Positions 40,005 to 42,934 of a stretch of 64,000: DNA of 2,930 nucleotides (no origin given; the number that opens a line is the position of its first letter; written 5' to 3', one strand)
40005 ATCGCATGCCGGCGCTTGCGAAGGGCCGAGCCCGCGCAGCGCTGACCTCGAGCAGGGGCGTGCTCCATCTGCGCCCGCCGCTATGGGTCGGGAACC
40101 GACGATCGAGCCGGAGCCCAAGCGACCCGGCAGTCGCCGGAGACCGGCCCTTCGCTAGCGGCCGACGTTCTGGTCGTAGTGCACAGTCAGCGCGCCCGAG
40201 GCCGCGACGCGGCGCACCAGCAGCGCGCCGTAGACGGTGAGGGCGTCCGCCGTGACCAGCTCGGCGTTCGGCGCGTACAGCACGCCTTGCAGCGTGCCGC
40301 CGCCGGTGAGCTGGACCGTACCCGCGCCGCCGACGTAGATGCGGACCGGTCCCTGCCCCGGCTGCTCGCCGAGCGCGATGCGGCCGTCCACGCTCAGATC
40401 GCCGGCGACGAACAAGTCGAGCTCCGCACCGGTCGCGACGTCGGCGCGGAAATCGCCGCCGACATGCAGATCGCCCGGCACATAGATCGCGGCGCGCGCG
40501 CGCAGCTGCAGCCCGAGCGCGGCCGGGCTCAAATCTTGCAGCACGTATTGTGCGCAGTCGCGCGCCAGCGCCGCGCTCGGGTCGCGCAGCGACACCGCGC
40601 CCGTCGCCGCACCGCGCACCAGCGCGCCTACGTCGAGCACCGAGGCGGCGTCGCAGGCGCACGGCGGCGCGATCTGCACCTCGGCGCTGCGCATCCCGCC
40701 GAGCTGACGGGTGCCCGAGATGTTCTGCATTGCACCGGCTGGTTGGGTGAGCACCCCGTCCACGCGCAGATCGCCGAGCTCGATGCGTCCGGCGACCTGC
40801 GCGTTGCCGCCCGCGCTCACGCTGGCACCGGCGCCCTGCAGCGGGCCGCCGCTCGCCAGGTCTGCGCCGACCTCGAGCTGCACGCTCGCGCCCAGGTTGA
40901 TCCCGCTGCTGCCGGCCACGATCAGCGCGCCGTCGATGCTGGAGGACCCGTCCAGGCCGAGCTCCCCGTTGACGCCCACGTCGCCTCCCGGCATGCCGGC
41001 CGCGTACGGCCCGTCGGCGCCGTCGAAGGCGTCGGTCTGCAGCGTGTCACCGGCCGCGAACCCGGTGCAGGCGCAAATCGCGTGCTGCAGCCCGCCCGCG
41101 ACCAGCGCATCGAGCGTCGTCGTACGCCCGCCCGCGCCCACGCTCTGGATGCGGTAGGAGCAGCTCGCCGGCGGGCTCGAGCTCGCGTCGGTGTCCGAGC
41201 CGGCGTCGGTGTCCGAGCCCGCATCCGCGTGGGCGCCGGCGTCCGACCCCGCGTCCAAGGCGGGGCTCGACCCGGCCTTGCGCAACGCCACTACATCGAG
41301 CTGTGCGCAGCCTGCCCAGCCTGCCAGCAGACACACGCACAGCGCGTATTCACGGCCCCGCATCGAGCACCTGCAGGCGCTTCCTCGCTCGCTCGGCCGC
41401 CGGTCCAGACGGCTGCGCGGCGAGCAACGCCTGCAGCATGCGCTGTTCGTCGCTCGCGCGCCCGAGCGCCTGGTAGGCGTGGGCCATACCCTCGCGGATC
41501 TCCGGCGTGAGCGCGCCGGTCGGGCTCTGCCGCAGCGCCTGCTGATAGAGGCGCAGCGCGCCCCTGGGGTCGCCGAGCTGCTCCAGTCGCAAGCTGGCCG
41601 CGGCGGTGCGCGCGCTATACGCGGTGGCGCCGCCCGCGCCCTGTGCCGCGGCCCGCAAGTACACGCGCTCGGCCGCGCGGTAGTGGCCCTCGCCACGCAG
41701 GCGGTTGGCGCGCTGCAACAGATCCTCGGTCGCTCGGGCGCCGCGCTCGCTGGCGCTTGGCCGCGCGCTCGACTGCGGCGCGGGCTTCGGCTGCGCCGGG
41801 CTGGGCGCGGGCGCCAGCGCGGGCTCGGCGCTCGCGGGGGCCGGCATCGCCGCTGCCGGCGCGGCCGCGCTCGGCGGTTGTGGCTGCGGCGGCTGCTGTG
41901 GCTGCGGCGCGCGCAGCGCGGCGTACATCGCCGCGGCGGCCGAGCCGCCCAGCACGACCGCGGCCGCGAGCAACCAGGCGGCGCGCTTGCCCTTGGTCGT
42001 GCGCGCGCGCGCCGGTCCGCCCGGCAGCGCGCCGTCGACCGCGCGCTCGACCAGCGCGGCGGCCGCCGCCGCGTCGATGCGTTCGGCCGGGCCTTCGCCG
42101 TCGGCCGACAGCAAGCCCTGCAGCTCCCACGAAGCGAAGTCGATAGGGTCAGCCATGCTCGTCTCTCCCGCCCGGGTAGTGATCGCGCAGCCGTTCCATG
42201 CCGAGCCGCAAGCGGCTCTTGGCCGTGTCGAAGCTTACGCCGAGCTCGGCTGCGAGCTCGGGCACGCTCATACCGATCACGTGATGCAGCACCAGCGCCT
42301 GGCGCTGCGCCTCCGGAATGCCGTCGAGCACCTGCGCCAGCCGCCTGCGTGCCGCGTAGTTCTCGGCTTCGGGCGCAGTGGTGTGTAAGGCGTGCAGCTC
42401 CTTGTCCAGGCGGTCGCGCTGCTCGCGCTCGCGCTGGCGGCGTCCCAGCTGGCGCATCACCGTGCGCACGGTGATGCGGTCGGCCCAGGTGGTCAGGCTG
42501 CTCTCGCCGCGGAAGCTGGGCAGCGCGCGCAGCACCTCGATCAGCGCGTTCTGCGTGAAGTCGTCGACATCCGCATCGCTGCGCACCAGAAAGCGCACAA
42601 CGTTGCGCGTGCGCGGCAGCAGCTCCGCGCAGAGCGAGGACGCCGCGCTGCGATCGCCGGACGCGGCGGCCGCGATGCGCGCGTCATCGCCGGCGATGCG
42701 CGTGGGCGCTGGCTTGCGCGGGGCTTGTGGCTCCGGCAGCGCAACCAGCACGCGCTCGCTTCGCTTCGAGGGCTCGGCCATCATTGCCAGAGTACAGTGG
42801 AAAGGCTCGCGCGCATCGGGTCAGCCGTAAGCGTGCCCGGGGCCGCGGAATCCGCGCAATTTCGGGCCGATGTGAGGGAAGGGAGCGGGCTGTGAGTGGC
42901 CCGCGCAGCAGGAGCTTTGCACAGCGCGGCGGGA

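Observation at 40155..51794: Divergent ECF-sigma-centred cluster built almost entirely of uncharacterised envelope proteins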

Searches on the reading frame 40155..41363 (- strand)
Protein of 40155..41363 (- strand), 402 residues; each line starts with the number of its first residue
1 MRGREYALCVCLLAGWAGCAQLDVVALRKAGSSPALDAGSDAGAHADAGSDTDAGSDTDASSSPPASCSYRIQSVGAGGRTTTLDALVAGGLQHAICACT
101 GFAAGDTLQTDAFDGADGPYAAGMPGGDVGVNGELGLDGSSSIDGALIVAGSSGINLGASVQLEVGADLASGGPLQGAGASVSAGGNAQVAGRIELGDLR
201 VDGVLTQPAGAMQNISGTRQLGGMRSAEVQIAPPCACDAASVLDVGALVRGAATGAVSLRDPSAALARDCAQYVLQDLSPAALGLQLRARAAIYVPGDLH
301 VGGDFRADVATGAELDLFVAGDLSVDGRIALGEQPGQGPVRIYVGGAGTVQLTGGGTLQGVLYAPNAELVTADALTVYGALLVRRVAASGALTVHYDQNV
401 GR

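Call 4: search_protein_families(library=pfam, max_evalue=0.01, proteins=[window:40158-41363:-])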
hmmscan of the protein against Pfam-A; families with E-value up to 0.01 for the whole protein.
seq(402 aa): 2 families
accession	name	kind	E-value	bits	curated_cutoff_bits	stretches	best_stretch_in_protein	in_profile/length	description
PF23981.1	DUF7305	-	1.2e-14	55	27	1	292-399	73-181/185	Domain of unknown function (DUF7305)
PF04519.19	Bactofilin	-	0.0057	17.3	27.9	0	287-368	7-86/98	Polymer-forming cytoskeletal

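Call 5: search_protein_families(library=ncbifam, max_evalue=0.01, proteins=[window:40158-41363:-])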
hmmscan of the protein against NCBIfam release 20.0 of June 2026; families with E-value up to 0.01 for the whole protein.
seq(402 aa): 0 families

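Call 80: search_solved_structures(query=window:40155-41363:-, max_evalue=1)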
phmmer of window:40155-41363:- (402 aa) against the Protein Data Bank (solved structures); distinct sequences matched with E-value up to 1: 2.
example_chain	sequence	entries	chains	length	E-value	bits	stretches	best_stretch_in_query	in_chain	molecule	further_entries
3sg1_A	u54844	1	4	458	0.18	14.3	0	177-260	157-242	UDP-N-acetylglucosamine 1-carboxyvinyltransferase 1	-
9ep5_A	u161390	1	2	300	0.33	13.4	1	40-68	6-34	Glycoside-hydrolase family GH114 TIM-barrel domain-containing protein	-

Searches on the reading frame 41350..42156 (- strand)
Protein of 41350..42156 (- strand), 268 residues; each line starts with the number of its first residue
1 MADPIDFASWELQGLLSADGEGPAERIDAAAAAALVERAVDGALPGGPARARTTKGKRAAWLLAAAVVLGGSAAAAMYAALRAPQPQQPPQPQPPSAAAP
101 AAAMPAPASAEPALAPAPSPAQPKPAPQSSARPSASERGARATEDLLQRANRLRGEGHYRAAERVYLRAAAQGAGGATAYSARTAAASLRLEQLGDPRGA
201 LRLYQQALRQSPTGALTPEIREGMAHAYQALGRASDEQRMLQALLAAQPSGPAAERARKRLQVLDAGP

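Call 4: search_protein_families(library=pfam, max_evalue=0.01, proteins=[window:41350-42156:-])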
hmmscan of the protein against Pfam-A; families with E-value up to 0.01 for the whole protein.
window:41350-42156:- (268 aa): 4 families
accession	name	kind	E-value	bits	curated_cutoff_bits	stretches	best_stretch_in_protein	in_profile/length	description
PF14559.12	TPR_19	-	5.8e-06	27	25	1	193-260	3-67/68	Tetratricopeptide repeat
PF07719.23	TPR_2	-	0.00034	21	27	0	191-213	11-33/34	Tetratricopeptide repeat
PF13428.12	TPR_14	-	0.00064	20.6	23.5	0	187-213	7-33/44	Tetratricopeptide repeat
PF13176.12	TPR_7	-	0.0025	18.2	27.9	0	188-213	7-33/36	Tetratricopeptide repeat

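Call 5: search_protein_families(library=ncbifam, max_evalue=0.01, proteins=[window:41350-42156:-])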
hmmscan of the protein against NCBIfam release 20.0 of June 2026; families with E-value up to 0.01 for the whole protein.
window:41350-42156:- (268 aa): 2 families
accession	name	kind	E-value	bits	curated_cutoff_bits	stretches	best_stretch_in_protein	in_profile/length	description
TIGR02795.1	tol_pal_ybgF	equivalog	0.00032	21.3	90.1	1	145-261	4-119/119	tol-pal system protein YbgF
NF008757.0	PRK11788.1-5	equivalog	0.004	16.3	363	1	148-251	185-282/388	lipopolysaccharide assembly protein LapB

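Call 94: search_solved_structures(query=window:41350-42156:-, max_evalue=1)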
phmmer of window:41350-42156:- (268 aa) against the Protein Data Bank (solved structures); distinct sequences matched with E-value up to 1: 11.
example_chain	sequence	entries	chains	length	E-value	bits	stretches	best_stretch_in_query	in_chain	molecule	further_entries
1w3b_A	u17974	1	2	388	0.057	16.6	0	145-215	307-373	UDP-N-ACETYLGLUCOSAMINE--PEPTIDE N-ACETYLGLUCOSAMINYLTRANSFERASE 110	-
6eou_A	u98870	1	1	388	0.058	16.6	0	145-215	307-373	UDP-N-acetylglucosamine--peptide N-acetylglucosaminyltransferase 110 kDa subunit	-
4ynw_A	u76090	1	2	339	0.1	15.7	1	122-228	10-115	ACL4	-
7yeh_B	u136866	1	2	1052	0.27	14.4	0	145-215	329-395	UDP-N-acetylglucosamine--peptide N-acetylglucosaminyltransferase 110 kDa subunit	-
7yea_A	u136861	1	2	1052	0.28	14.3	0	145-215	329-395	UDP-N-acetylglucosamine--peptide N-acetylglucosaminyltransferase 110 kDa subunit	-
9njt_A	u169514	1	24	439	0.3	14.2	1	82-154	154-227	Dihydrolipoyllysine-residue succinyltransferase component of 2-oxoglutarate dehydrogenase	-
5lvv_A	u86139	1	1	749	0.54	13.4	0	127-215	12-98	UDP-N-acetylglucosamine--peptide N-acetylglucosaminyltransferase 110 kDa subunit,UDP-N-ace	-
7ntf_A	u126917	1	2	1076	0.6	13.2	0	145-215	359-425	Isoform 1 of UDP-N-acetylglucosamine--peptide N-acetylglucosaminyltransferase 110 kDa subu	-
5a01_A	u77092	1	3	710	0.71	13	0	145-215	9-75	O-GLYCOSYLTRANSFERASE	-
6vl6_B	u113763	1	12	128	0.88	12.7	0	151-229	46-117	T33_dn2B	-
5lwv_A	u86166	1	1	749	0.97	12.6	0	138-215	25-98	Host cell factor 1,UDP-N-acetylglucosamine--peptide N-acetylglucosaminyltransferase 110 kD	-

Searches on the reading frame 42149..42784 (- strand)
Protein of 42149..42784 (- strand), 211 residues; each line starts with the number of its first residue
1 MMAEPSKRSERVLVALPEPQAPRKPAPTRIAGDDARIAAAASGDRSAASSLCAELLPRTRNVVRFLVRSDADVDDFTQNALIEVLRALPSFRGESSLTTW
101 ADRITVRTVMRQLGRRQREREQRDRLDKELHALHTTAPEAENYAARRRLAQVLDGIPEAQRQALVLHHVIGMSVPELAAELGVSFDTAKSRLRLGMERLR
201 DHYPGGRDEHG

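Call 4: search_protein_families(library=pfam, max_evalue=0.01, proteins=[window:42149-42784:-])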
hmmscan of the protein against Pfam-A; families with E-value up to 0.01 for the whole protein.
window:42149-42784:- (211 aa): 6 families
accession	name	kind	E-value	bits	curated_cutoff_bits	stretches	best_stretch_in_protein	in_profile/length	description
PF04542.20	Sigma70_r2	-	2.7e-11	43.6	24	1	54-118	4-70/71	Sigma-70 region 2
PF08281.18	Sigma70_r4_2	-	5.1e-10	39.3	25.7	1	147-199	2-54/54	Sigma-70, region 4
PF07638.17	Sigma70_ECF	-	2.2e-06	28.1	21.1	1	39-201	10-181/185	ECF sigma factor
PF04545.22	Sigma70_r4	-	2.3e-06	27.5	24.1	1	152-200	1-49/50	Sigma-70, region 4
PF20057.4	DUF6456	-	6.2e-05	23.5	26.3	1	112-203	44-134/136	Domain of unknown function (DUF6456)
PF13384.12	HTH_23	-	0.00028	21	24.6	1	159-189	5-35/50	Homeodomain-like domain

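Call 5: search_protein_families(library=ncbifam, max_evalue=0.01, proteins=[window:42149-42784:-])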
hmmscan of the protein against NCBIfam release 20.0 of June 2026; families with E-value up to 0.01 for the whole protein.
window:42149-42784:- (211 aa): 80 families (the best 25 are shown)
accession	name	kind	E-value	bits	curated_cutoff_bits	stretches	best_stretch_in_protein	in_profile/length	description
TIGR02937.1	sigma70-ECF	superfamily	6.1e-24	84.5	42.9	1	47-201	2-163/165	sigma-70 family RNA polymerase sigma factor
NF008888.0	PRK11922.1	equivalog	2.3e-22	79.8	204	1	29-193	13-186/231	RNA polymerase sigma factor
NF009176.0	PRK12524.1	equivalog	9.4e-21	74.5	264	1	32-210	12-191/196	RNA polymerase sigma factor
NF004113.0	PRK05602.1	equivalog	3.2e-19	69.4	208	1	23-202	22-200/211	RNA polymerase sigma factor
NF009166.1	PRK12513.1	equivalog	3.3e-19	69.3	206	1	32-202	8-185/193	RNA polymerase sigma factor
TIGR02983.1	SigE-fam_strep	subfamily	9.6e-19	67.8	141.55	1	57-203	17-158/162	SigE family RNA polymerase sigma factor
TIGR02959.1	SigZ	equivalog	1.5e-18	67.2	168.65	1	61-202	10-147/170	RNA polymerase sigma factor SigZ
NF007225.0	PRK09643.1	equivalog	4.4e-18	65.7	190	1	33-201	14-180/204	RNA polymerase sigma factor SigM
NF007228.0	PRK09646.1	subfamily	9.6e-18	64.5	226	1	33-202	17-189/194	ECF RNA polymerase sigma factor SigK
NF007215.0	PRK09637.1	equivalog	5.4e-17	62.4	212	1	60-201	15-152/181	RNA polymerase sigma factor SigZ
NF009188.0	PRK12536.1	subfamily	4.6e-16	59.3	250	1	40-196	24-179/190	RNA polymerase sigma factor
TIGR02939.1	RpoE_Sigma70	equivalog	4.7e-16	59.4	236.15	1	38-192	12-175/190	RNA polymerase sigma factor RpoE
NF007216.0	PRK09638.1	equivalog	3.9e-15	56.1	194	1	33-201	5-172/180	RNA polymerase sigma factor SigY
TIGR02989.1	Sig-70_gvs1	subfamily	1.3e-14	54.4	124.55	1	58-197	13-152/158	RNA polymerase sigma-70 factor, Rhodopirellula/Verrucomicrobium family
NF009171.0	PRK12518.1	equivalog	2.3e-14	53.7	208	1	33-201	14-182/191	RNA polymerase sigma factor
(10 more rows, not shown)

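Call 7: find_encoding_contigs(protein=window:42149-42784:-, flank=10000, max_places=6)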
Protein window:42149-42784:- (211 aa): 1 contig read that carries it; 1 place shown.
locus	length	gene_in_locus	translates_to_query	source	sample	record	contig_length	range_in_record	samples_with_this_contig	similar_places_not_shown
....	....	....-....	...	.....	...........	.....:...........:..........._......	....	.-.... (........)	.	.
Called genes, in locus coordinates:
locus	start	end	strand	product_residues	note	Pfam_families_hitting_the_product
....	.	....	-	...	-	?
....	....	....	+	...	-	-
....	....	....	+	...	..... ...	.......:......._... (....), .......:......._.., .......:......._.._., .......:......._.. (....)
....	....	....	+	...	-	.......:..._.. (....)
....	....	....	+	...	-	-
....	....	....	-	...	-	?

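Call 93: search_solved_structures(query=window:42149-42784:-, max_evalue=0.00001)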
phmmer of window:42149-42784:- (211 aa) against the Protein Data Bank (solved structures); distinct sequences matched with E-value up to 0.00001: 15.
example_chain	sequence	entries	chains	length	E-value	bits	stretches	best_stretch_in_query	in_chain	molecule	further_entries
1or7_A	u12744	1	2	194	3.3e-12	50.1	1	35-197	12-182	RNA polymerase sigma-E factor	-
6jbq_F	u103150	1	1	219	4.4e-12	49.7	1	34-197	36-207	ECF RNA polymerase sigma-E factor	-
9m9d_F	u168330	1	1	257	9.6e-12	48.6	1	41-211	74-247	ECF RNA polymerase sigma factor SigE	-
9m98_F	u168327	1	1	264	1e-11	48.5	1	41-211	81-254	ECF RNA polymerase sigma factor SigE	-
9m9e_F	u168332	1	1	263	1e-11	48.5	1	41-211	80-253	ECF RNA polymerase sigma factor SigE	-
4cxf_A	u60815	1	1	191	4.9e-10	43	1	36-194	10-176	RNA POLYMERASE SIGMA FACTOR CNRH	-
6in7_B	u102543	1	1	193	1.5e-09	41.4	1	40-197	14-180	RNA polymerase sigma-H factor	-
8z6g_B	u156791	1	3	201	1.7e-09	41.2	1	40-197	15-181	RNA polymerase sigma factor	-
6jcy_F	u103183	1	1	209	9e-08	35.6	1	65-201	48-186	ECF RNA polymerase sigma factor SigH,ECF RNA polymerase sigma factor SigE,ECF RNA polymera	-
2mao_A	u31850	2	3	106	1e-07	35.4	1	35-121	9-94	RNA polymerase sigma factor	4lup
7qh5_A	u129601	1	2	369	1.3e-07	35.1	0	25-126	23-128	RNA polymerase sigma factor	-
2map_A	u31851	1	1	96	1.3e-07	35.1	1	35-118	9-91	RNA polymerase sigma factor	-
2q1z_A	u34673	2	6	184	4.7e-07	33.3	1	47-203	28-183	RpoE, ECF SigE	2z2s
4nqw_A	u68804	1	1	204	4.7e-07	33.3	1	25-201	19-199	ECF RNA polymerase sigma factor SigK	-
5zx2_F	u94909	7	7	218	2.7e-06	30.8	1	65-201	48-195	ECF RNA polymerase sigma factor SigH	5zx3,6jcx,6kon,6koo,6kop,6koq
